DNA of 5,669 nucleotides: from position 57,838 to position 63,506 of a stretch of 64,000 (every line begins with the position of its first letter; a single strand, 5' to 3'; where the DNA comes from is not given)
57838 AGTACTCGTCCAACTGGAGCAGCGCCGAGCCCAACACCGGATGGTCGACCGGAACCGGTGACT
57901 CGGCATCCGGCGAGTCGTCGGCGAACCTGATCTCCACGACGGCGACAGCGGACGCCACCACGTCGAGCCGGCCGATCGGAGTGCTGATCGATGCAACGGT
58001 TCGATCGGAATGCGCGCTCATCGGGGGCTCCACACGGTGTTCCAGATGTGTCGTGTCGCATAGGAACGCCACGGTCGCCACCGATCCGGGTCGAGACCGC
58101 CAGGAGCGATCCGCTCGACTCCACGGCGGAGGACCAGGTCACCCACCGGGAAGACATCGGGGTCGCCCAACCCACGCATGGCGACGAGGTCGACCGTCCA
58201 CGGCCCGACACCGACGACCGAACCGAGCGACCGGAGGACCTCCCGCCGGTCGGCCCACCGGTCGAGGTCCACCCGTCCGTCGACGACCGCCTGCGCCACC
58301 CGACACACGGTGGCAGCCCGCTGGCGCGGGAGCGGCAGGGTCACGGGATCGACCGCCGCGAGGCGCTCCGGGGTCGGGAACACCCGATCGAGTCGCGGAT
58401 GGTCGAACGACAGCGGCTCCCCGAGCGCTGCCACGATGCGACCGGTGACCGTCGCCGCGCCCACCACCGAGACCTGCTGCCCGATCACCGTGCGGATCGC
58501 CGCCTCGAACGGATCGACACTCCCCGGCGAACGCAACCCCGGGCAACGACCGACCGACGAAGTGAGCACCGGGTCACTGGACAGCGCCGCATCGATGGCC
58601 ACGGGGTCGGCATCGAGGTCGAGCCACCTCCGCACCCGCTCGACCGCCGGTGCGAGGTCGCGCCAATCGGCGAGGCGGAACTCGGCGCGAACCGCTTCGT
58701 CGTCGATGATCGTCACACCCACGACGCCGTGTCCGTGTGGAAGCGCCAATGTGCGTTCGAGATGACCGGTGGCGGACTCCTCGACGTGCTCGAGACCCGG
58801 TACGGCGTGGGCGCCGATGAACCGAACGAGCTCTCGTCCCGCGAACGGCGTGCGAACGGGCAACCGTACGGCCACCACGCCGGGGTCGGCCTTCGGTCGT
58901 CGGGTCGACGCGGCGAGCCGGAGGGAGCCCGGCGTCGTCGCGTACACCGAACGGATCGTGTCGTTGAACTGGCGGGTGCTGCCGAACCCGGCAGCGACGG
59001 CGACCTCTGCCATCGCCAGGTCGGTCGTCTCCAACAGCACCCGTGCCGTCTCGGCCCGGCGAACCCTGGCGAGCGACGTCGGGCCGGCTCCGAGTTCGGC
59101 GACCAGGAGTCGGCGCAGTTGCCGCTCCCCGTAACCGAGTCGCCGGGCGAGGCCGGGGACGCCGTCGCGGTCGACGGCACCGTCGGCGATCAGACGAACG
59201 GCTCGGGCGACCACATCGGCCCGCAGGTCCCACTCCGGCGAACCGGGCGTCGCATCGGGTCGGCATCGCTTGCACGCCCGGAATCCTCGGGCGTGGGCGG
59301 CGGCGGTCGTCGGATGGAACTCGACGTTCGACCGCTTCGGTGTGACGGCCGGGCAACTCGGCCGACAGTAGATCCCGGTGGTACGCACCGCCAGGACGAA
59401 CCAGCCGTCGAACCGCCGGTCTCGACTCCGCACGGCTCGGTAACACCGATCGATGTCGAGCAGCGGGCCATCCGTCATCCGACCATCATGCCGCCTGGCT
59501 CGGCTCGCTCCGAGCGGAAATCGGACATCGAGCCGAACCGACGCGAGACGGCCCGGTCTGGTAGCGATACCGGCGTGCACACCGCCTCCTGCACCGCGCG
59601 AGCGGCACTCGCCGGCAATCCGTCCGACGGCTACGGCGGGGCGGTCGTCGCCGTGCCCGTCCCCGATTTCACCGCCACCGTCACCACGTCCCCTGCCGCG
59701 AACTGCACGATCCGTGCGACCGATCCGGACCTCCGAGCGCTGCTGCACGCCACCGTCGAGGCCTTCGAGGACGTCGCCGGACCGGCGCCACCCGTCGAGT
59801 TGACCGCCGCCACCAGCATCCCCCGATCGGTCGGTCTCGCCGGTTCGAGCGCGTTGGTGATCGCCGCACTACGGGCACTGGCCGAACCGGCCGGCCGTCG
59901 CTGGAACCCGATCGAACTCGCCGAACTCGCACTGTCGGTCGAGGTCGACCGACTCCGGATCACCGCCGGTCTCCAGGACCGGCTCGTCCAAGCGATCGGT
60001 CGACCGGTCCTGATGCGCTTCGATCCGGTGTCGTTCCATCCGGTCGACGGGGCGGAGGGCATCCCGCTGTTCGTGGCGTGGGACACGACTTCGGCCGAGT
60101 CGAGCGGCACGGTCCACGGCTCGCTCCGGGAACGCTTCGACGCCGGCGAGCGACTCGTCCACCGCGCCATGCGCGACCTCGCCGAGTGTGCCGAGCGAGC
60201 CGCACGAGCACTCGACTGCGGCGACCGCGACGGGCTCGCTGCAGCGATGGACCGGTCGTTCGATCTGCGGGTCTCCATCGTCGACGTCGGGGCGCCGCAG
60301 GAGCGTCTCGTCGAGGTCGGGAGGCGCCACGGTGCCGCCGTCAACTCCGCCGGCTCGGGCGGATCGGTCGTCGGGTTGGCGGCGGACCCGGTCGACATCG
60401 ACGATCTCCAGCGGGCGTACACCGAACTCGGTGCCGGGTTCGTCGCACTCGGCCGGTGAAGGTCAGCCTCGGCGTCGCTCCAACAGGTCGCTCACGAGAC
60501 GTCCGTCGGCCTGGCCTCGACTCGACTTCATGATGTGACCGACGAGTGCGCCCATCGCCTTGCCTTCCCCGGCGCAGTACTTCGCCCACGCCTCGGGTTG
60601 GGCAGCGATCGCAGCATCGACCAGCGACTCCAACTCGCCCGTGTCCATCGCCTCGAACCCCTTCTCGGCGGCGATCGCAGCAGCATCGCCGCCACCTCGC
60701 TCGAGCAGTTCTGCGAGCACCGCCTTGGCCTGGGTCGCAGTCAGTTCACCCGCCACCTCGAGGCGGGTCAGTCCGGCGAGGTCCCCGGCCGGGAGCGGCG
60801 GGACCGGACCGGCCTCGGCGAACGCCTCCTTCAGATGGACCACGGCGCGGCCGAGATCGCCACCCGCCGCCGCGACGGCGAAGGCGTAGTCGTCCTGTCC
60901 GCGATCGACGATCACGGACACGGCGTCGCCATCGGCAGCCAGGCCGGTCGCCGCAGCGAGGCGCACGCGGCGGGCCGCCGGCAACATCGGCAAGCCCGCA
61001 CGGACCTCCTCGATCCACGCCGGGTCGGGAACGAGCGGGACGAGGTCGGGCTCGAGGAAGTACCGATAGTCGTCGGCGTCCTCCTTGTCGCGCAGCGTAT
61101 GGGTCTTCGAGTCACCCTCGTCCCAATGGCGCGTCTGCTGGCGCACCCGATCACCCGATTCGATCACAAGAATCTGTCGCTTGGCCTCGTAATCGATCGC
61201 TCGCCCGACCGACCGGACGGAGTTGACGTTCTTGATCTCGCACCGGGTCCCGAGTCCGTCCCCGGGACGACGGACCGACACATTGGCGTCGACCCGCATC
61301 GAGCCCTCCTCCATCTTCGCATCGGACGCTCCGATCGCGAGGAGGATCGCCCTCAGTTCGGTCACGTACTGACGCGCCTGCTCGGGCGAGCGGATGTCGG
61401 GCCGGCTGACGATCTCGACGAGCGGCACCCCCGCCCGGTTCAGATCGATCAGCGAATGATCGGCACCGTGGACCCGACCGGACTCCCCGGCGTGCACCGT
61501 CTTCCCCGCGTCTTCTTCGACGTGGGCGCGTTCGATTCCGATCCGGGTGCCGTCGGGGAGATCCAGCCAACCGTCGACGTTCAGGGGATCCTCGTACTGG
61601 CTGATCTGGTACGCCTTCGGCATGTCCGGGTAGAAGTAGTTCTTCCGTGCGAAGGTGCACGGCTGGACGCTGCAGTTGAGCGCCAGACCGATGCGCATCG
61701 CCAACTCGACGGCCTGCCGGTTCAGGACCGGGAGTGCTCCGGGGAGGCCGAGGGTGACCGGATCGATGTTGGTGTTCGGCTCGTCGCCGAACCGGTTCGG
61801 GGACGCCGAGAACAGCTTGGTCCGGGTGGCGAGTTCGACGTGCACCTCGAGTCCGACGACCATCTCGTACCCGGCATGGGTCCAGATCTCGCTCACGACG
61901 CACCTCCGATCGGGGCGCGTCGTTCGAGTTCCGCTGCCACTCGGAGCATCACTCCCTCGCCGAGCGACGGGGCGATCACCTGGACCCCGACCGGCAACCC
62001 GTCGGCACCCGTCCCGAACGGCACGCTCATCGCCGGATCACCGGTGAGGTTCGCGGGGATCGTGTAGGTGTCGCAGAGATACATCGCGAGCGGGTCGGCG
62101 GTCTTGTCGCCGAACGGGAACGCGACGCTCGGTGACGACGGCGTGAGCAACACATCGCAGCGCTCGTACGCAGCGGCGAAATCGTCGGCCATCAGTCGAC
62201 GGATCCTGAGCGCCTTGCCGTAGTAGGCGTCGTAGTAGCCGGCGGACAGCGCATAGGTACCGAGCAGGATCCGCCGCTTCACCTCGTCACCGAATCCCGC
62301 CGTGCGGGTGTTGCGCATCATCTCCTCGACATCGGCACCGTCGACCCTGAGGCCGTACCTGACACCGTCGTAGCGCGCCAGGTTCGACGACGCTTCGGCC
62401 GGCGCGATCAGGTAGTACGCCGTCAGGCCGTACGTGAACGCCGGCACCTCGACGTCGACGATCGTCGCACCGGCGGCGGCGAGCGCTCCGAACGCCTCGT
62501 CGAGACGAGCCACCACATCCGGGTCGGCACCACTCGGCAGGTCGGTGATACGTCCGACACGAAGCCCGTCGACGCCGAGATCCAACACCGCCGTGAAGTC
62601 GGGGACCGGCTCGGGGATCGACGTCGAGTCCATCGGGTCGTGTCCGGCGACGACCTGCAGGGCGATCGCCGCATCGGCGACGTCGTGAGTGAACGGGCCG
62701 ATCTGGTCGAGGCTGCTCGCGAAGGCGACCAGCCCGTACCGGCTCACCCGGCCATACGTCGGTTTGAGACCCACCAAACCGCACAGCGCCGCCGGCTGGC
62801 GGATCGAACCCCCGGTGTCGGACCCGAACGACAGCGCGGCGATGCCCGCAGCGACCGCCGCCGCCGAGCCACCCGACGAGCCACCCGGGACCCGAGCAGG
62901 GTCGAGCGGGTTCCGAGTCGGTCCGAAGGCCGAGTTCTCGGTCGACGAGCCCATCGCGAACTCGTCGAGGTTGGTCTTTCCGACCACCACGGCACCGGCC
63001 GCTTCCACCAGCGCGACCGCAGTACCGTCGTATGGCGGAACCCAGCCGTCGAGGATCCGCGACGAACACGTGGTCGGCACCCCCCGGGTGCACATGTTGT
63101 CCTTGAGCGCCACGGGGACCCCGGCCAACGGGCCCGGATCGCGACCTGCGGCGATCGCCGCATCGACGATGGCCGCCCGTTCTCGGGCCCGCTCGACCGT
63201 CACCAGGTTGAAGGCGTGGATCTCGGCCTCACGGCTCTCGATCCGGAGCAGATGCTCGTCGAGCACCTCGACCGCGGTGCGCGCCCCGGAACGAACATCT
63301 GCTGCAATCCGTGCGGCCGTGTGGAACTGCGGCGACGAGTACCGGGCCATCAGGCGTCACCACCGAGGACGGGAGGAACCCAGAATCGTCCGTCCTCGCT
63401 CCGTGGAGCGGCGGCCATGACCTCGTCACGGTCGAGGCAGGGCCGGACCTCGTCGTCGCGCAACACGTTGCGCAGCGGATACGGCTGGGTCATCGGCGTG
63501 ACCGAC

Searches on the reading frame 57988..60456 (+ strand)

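Call 11: search_protein_families(library=pfam, proteins=[window:57988-60456:+], max_evalue=0.00001)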
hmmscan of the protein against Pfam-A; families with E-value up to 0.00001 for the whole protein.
window:57988-60456:+ (823 aa): 1 family
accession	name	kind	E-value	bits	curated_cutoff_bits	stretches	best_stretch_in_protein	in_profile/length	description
PF00288.32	GHMP_kinases_N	-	1.4e-11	44.9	22.3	1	586-669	3-84/87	GHMP kinases N terminal domain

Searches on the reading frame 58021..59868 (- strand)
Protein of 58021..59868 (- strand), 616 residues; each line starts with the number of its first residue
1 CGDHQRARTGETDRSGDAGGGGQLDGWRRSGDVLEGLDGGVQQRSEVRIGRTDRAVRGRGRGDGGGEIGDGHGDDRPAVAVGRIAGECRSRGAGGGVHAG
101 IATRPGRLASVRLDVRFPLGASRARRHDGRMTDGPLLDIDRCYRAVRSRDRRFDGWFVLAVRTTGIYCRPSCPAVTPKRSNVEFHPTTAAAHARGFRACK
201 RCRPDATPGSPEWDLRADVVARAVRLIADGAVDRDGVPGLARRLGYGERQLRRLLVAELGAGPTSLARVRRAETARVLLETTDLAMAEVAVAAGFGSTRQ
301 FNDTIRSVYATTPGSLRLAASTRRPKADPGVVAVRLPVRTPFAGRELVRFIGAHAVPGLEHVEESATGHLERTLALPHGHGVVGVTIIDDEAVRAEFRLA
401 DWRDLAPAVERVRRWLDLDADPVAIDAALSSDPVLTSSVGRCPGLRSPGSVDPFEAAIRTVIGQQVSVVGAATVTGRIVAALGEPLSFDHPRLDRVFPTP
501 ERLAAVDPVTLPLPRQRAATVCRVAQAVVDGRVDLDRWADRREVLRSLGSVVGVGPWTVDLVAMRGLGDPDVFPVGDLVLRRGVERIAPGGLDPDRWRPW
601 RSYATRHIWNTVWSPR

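Call 11: search_protein_families(library=pfam, proteins=[window:58021-59868:-], max_evalue=0.00001)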
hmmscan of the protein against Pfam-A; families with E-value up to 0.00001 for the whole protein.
window:58021-59868:- (616 aa): 4 families
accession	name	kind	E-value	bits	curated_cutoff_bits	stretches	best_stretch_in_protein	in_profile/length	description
PF06029.17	AlkA_N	-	1.3e-30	106.5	26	1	334-452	2-118/118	AlkA N-terminal domain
PF02805.21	Ada_Zn_binding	-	1.4e-29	102.3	23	1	142-205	2-65/65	Metal binding domain of Ada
PF12833.13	HTH_18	-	2.7e-17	63.3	33.6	1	240-317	1-78/80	Helix-turn-helix domain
PF00730.31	HhH-GPD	-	1.3e-07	32.3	26.2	1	458-587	1-86/108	HhH-GPD superfamily base excision DNA repair protein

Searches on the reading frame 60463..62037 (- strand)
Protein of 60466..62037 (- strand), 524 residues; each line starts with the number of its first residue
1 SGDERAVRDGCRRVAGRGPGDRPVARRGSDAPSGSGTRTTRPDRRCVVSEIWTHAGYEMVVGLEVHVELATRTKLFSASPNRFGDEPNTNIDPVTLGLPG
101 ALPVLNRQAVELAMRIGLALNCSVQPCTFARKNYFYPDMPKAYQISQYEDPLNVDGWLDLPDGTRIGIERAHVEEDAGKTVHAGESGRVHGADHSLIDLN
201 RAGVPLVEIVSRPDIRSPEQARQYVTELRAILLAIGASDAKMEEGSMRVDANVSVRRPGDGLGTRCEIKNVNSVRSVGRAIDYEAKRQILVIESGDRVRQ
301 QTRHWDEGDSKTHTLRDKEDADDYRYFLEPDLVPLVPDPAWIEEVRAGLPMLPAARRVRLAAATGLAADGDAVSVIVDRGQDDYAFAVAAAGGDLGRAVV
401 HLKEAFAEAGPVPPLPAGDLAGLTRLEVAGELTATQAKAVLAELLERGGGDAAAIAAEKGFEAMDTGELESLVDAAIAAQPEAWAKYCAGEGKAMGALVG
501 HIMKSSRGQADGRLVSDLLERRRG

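Call 11: search_protein_families(library=pfam, proteins=[window:60466-62037:-], max_evalue=0.00001)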
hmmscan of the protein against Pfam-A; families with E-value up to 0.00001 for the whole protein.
window:60466-62037:- (524 aa): 2 families
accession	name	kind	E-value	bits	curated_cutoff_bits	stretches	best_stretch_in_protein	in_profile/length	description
PF02934.20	GatB_N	-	2.1e-109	365.4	23.4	1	59-343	1-277/277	GatB/GatE catalytic domain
PF02637.23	GatB_Yqey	-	9.9e-24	84.3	27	1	414-521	39-146/148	GatB domain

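Call 88: find_encoding_contigs(protein=window:60463-61896:-, flank=10000, max_places=4)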
Protein window:60463-61896:- (477 aa): no gene with exactly this product is on record in the collection.

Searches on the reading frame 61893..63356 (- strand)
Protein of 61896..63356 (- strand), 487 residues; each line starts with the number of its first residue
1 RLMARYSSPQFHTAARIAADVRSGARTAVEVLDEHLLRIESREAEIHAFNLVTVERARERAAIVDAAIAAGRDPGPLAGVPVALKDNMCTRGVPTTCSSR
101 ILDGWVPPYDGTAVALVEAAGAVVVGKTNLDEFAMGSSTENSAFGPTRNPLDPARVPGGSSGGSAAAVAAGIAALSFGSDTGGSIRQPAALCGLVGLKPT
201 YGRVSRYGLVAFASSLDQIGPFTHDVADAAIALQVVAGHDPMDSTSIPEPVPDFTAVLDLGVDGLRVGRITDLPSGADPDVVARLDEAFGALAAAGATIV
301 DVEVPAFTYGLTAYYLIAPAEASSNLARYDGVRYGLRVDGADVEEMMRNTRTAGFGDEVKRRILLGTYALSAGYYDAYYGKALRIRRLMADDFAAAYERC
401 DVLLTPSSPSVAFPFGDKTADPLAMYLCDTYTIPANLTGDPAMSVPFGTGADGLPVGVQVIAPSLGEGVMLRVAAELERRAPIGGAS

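Call 11: search_protein_families(library=pfam, proteins=[window:61896-63356:-], max_evalue=0.00001)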
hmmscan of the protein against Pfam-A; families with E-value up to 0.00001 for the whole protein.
window:61896-63356:- (487 aa): 1 family
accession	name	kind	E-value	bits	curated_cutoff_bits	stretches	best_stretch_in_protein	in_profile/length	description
PF01425.27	Amidase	-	1.5e-154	515.8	27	1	30-468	1-442/445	Amidase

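Call 87: find_encoding_contigs(protein=window:61893-63350:-, flank=10000, max_places=4)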
Protein window:61893-63350:- (485 aa): no gene with exactly this product is on record in the collection.
